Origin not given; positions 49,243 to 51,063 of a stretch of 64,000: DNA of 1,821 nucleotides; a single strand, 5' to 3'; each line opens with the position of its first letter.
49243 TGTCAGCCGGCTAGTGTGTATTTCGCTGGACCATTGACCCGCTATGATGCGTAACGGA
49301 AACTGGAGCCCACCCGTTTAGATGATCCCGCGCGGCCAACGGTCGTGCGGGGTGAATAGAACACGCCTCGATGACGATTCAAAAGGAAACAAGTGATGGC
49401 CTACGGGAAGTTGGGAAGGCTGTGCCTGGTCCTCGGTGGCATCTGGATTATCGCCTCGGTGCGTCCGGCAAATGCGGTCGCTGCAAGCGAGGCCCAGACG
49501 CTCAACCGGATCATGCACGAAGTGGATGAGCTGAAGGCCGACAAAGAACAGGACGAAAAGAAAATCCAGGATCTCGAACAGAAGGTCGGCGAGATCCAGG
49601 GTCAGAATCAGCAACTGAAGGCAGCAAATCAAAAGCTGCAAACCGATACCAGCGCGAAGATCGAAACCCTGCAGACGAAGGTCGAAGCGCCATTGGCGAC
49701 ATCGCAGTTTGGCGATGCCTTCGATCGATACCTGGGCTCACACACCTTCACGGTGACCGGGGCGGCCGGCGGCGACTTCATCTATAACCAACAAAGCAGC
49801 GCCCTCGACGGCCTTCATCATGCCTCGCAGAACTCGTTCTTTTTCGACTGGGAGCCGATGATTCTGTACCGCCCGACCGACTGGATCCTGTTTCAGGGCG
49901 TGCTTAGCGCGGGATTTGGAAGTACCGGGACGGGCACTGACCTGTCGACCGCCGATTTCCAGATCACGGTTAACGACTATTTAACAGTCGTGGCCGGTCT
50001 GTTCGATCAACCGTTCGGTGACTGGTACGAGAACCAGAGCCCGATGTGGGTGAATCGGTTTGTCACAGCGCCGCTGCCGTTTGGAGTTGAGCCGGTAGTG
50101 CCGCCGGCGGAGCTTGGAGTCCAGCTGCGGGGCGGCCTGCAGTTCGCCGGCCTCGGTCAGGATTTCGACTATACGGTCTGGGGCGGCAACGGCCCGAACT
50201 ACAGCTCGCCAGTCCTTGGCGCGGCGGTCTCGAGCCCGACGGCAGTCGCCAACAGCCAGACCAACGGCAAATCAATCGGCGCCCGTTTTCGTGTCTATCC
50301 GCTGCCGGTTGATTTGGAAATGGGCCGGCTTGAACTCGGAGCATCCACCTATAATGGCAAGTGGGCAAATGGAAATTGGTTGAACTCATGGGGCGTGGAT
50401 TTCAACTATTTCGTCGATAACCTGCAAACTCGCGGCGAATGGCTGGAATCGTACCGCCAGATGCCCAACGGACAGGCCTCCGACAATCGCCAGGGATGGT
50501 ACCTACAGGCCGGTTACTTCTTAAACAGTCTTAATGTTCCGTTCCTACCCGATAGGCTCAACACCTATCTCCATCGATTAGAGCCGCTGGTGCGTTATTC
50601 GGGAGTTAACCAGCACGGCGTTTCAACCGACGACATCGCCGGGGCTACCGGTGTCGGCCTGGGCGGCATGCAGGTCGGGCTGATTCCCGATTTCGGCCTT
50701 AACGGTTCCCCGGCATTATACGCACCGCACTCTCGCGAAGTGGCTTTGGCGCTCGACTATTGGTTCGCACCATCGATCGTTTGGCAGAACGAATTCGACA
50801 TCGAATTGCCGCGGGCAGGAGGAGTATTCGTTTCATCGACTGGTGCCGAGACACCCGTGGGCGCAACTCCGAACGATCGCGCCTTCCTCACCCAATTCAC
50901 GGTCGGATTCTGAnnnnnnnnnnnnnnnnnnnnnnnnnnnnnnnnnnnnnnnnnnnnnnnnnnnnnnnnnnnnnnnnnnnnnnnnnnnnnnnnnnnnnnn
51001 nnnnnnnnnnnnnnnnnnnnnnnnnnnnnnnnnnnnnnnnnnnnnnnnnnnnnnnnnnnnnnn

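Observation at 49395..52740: Porin-cytochrome-cytochrome operon convergent with a NirK-like cupredoxin lacking key type-2 Cu residues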

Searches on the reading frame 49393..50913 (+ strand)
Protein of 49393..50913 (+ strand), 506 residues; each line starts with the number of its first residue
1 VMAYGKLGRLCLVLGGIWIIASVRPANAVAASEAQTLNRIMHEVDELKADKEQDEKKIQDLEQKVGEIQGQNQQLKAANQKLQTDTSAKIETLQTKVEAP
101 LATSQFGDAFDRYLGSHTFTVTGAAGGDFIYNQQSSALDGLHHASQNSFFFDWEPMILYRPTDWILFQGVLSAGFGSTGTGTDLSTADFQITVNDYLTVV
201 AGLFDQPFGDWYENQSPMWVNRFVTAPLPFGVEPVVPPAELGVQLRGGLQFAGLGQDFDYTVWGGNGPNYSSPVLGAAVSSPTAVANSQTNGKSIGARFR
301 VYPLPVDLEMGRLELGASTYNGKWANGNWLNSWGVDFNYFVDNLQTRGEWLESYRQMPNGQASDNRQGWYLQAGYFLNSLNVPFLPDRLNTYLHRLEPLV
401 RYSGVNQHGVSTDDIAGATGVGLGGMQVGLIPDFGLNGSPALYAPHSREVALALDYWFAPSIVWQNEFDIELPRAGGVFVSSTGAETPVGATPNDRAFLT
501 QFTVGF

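Call 3: search_protein_families(library=pfam, proteins=[window:49393-50913:+], max_evalue=0.01)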
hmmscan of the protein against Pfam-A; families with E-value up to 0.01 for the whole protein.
window:49393-50913:+ (506 aa): 1 family
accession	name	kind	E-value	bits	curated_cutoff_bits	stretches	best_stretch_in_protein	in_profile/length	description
PF17078.10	SHE3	-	0.0071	16.5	30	0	34-90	44-100/228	SWI5-dependent HO expression protein 3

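Call 4: search_protein_families(library=ncbifam, proteins=[window:49393-50913:+], max_evalue=0.01)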
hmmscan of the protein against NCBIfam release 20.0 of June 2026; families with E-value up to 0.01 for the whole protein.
window:49393-50913:+ (506 aa): 3 families
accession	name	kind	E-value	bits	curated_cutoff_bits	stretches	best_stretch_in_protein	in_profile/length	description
NF058560.1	FblAmlydTptrFapF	equivalog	0.0013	17.6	700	1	18-108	7-95/420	fibril amyloid transporter FapF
NF046104.1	PptglHdxlasePcsB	equivalog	0.0039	16.4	450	1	27-96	23-96/400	peptidoglycan hydrolase PcsB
NF003034.1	PRK03918.1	equivalog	0.0098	13.9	700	0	31-99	227-294/878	DNA double-strand break repair ATPase Rad50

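Call 23: find_homologous_proteins(query=window:49393-50913:+, max_evalue=0.001)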
Query window:49393-50913:+ (506 aa): 595 proteins with E <= 0.001 among 8000 candidates; the best 120 are listed.
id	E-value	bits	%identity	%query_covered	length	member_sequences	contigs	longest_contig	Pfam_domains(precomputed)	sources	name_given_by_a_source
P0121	0.0e+0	1160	99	100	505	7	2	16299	-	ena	-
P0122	0.0e+0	1118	95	100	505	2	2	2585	-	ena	-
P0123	0.0e+0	1052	91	98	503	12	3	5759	-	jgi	jgi:hypothetical protein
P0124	0.0e+0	1041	89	100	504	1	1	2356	-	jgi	jgi:hypothetical protein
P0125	0.0e+0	1029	87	100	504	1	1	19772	-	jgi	jgi:hypothetical protein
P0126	0.0e+0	1028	87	100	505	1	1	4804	-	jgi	jgi:hypothetical protein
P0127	0.0e+0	1022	87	100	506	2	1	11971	-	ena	-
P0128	0.0e+0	1012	86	100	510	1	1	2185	-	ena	-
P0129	2.9e-298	1008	84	100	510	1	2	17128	-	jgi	jgi:hypothetical protein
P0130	2.6e-296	1001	84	100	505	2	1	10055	-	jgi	jgi:hypothetical protein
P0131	6.0e-296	1000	84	100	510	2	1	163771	-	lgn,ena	-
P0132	1.3e-294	996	84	100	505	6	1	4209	-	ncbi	-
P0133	2.0e-294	995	92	92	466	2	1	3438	-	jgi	jgi:hypothetical protein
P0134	2.3e-291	985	82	100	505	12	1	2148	-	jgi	jgi:hypothetical protein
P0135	6.7e-289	977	82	100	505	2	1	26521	-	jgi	jgi:hypothetical protein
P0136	2.9e-285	965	81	100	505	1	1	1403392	-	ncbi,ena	-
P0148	1.0e-250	851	76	93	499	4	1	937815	PF07396.18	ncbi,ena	-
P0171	9.8e-243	825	68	98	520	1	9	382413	-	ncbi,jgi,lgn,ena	jgi:hypothetical protein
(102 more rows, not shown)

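Call 24: find_encoding_contigs(protein=P0136, flank=5000, max_places=1)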
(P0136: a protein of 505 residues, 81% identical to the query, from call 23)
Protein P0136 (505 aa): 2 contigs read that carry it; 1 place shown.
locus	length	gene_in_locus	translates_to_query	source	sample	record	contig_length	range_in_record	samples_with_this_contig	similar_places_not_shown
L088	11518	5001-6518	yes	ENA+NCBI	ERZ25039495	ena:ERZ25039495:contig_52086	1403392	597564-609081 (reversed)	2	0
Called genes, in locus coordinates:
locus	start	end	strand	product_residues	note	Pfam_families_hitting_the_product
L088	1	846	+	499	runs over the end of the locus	PF05134:T2SSL, PF05137:PilN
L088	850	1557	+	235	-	PF04612:T2SSM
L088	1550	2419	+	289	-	-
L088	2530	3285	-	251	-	PF00561:Abhydrolase_1, PF12146:Hydrolase_4, PF12697:Abhydrolase_6, PF20408:Abhydrolase_11 (faint)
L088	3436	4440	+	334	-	PF00296:Bac_luciferase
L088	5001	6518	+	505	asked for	-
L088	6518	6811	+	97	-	-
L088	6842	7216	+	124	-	PF13442:Cytochrome_CBB3, PF00034:Cytochrom_C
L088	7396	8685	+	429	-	PF00296:Bac_luciferase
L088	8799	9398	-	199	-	PF00574:CLP_protease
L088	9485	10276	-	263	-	PF00005:ABC_tran, PF13304:AAA_21 (faint), PF12399:BCA_ABC_TP_C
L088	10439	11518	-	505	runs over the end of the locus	PF00479:G6PD_N, PF02781:G6PD_C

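Call 25: find_encoding_contigs(protein=P0148, flank=5000, max_places=1)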
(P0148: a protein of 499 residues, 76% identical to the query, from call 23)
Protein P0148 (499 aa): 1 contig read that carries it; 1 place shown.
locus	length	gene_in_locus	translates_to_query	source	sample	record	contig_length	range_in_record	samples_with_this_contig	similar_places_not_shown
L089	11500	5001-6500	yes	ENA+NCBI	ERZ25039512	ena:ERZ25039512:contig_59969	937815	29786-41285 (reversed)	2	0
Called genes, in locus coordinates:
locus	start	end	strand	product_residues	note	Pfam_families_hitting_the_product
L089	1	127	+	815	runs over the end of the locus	PF00343:Phosphorylase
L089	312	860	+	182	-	PF00690:Cation_ATPase_N, PF00122:E1-E2_ATPase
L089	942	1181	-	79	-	-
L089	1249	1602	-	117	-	-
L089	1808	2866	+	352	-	PF00702:Hydrolase, PF00689:Cation_ATPase_C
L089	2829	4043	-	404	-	PF02771:Acyl-CoA_dh_N, PF02770:Acyl-CoA_dh_M, PF00441:Acyl-CoA_dh_1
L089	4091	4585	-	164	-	PF01814:Hemerythrin (weak)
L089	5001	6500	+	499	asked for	PF07396:Porin_O_P (faint)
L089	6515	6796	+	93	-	-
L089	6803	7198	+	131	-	PF13442:Cytochrome_CBB3, PF00034:Cytochrom_C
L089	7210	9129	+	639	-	PF14691:Fer4_20, PF01266:DAO (weak), PF07992:Pyr_redox_2, PF12831:FAD_oxidored (weak), PF13450:NAD_binding_8, PF13237:Fer4_10 (weak), PF12838:Fer4_7, PF00037:Fer4, +8 more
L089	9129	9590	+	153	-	PF00355:Rieske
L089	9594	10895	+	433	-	PF00033:Cytochrome_B, PF13631:Cytochrom_B_N_2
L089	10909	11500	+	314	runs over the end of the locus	PF00034:Cytochrom_C (faint)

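Call 26: find_encoding_contigs(protein=P0171, flank=5000, max_places=1)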
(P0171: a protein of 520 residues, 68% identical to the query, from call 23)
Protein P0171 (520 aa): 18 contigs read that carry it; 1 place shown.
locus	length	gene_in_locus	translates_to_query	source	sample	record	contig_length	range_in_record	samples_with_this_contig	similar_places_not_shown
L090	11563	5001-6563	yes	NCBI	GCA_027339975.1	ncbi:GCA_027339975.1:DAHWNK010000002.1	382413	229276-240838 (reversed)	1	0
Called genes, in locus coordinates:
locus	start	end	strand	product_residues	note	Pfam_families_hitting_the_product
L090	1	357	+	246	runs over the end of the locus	-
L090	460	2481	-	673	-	PF06480:FtsH_ext, PF00004:AAA, PF07728:AAA_5 (weak), PF17862:AAA_lid_3, PF01434:Peptidase_M41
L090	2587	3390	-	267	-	PF00483:NTP_transferase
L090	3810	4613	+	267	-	PF00582:Usp, PF00571:CBS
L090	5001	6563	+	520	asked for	-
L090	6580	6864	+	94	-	-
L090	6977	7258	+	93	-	PF00034:Cytochrom_C, PF13442:Cytochrome_CBB3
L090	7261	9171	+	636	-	PF14691:Fer4_20, PF12797:Fer4_2 (faint), PF12837:Fer4_6 (faint), PF01266:DAO (weak), PF07992:Pyr_redox_2, PF13450:NAD_binding_8, PF12838:Fer4_7, PF00037:Fer4 (weak), +4 more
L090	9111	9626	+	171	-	PF00355:Rieske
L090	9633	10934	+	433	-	PF00033:Cytochrome_B, PF13631:Cytochrom_B_N_2, PF00032:Cytochrom_B_C (weak)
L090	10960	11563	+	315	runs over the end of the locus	PF00034:Cytochrom_C (faint)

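Call 46: predict_structure(alignment_id=A2)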
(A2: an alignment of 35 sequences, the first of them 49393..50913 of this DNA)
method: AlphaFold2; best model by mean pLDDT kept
length: 506 residues; sequences in the alignment: 35
mean_pLDDT: 64.7   pTM: 0.59
mean pLDDT of the five models: 64.7, 63.2, 55.4, 49.2, 48.7
residues with pLDDT >= 90: 2; 70-90: 227; 50-70: 152; < 50: 125
segments of 3 or more residues with pLDDT < 50: 1-3, 22-35, 72-76, 78-83, 91-96, 98-100, 134-145, 177-180, 209-222, 224-232, 281-287, 418-442, 492-495
pLDDT, mean of each block of 10 residues (from residue 1): 58 70 39 50 67 71 57 47 48 48 51 53 57 48 50 68 76 55 68 85 63 33 42 57 84 84 81 71 44 81 83 86 82 86 84 81 79 86 89 87 76 57 31 35 61 75 67 67 75 50 54
secondary structure, 60 per line:
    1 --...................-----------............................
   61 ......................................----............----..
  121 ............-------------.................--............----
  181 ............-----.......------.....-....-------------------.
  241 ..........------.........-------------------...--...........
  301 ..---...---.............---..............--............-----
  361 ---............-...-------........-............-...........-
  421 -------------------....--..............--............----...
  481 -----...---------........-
elements in order: H3-21 H33-98 H103-114 E119-132 E146-162 E165-176 E181-192 E198-204 H211-215 H217-220 E240-250 E257-265 E290-302 E312-324 E328-341 E344-355 E364-375 H387-394 E396-407 E409-411 H412-419 H440-443 E446-459 E462-473 E478-480 E486-488 E498-505

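Call 49: find_related_loci(query=A2, collection=metagenome_contigs, flank=7000)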
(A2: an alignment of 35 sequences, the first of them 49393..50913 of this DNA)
Query A2 (506 aa) in metagenome_contigs; peptide patterns used: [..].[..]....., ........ (x = any residue, [..] = any of these).
241 stretches matched a pattern; 197 encode a relative of the query (tblastn E <= 1e-3); the best 80 are kept; 80 distinct loci.
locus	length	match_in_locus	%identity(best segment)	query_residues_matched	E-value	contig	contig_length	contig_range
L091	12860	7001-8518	85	1-506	0e+0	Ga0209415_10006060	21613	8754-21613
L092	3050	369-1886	84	1-506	0e+0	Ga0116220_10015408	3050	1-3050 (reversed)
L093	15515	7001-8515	81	2-506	0e+0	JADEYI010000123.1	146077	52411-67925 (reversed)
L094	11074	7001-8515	80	2-506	0e+0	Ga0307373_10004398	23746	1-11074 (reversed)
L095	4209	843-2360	83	1-506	0e+0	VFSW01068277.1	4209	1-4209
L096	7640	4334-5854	73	11-506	0e+0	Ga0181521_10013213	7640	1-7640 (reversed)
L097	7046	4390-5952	72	1-506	0e+0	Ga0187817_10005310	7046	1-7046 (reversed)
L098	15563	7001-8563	72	1-506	0e+0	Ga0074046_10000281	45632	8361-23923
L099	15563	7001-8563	72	1-506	0e+0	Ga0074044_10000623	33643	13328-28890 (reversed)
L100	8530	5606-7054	76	37-506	0e+0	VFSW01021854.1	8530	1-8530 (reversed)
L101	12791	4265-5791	74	10-506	0e+0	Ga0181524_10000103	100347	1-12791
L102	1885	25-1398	80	55-506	0e+0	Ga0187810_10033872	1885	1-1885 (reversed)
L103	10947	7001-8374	80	55-506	0e+0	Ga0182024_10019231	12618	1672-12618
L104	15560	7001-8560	70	1-506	0e+0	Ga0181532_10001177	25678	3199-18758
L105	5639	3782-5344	72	1-506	0e+0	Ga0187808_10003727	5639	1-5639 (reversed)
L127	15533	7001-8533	65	10-506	0e+0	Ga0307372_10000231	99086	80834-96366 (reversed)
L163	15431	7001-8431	51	30-506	4e-165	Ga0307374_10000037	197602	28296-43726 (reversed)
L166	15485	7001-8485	50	13-506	7e-160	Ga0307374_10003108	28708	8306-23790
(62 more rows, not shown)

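Call 51: fold_search(model_id=the predicted structure, library=pdb)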
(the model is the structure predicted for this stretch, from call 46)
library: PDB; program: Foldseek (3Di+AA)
matches with E <= 10: 746; with E <= 0.001: 200
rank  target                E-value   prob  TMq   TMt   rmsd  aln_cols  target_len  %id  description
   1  2fgq                  1.1e-09  1.00  0.42  0.62   7.9       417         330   10  High resolution X-ray structure of Omp32 in complex with malate (released 2006-01-31)
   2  8bys_B                1.3e-09  1.00  0.44  0.65   7.9       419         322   10  Outer membrane attachment porin OmpM1 from Veillonella parvula, native (released 2023-11-08)
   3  8bym_A                1.3e-09  1.00  0.44  0.66   7.8       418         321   10  Outer membrane attachment porin OmpM1 from Veillonella parvula (released 2023-11-08)
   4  2o4v_A                1.5e-09  1.00  0.46  0.55   9.1       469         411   12  An arginine ladder in OprP mediates phosphate specific transfer across the outer membrane (released 2006-12-26)
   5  8bys_A                3.6e-09  1.00  0.44  0.65   8.2       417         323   10  Outer membrane attachment porin OmpM1 from Veillonella parvula, native (released 2023-11-08)
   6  6ehb_B                3.8e-09  1.00  0.42  0.63   7.1       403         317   11  OmpU, an outer membrane protein, of Vibrio cholerae (released 2018-04-25)
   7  4kr8_A                3.8e-09  1.00  0.45  0.62   7.3       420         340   12  Salmonella typhi OmpF complex with Daunomycin (released 2014-05-28)
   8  6ehe                  4.0e-09  1.00  0.39  0.60   8.4       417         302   10  OmpTdeltaL8 (loop L8 deletion mutant of OmpT), an outer membrane protein of Vibrio cholerae (released 2018-04-25)
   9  8byt_A                4.2e-09  1.00  0.43  0.67   7.1       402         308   11  Outer membrane attachment porin OmpM1 from Veillonella parvula, C3 symmetry (released 2023-11-08)
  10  6ehb_C                8.3e-09  1.00  0.41  0.61   7.5       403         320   11  OmpU, an outer membrane protein, of Vibrio cholerae (released 2018-04-25)
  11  8wv0_B                8.3e-09  1.00  0.39  0.56   8.2       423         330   15  Outer membrane porin of Burkholderia pseudomallei (BpsOmp38) (released 2024-10-30)
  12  8jto                  9.2e-09  1.00  0.40  0.56   8.0       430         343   14  Outer membrane porin of Burkholderia pseudomallei (BpsOmp38) in complex with ceftazidime (released 2024-06-26)
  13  7vtz                  9.2e-09  1.00  0.37  0.41  10.0       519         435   10  Chitoporin from Escherichia coli (released 2022-11-09)
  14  6ehc_A                1.1e-08  1.00  0.41  0.62   8.5       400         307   11  OmpUdeltaN (N-terminus deletion mutant of OmpU), outer membrane protein of Vibrio cholerae (released 2018-04-25)
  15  5mdq_A                1.5e-08  1.00  0.44  0.60   8.4       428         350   12  Crystal structure of outer membrane expressed Chitoporin VhChip from Vibrio harveyi (released 2017-12-20)
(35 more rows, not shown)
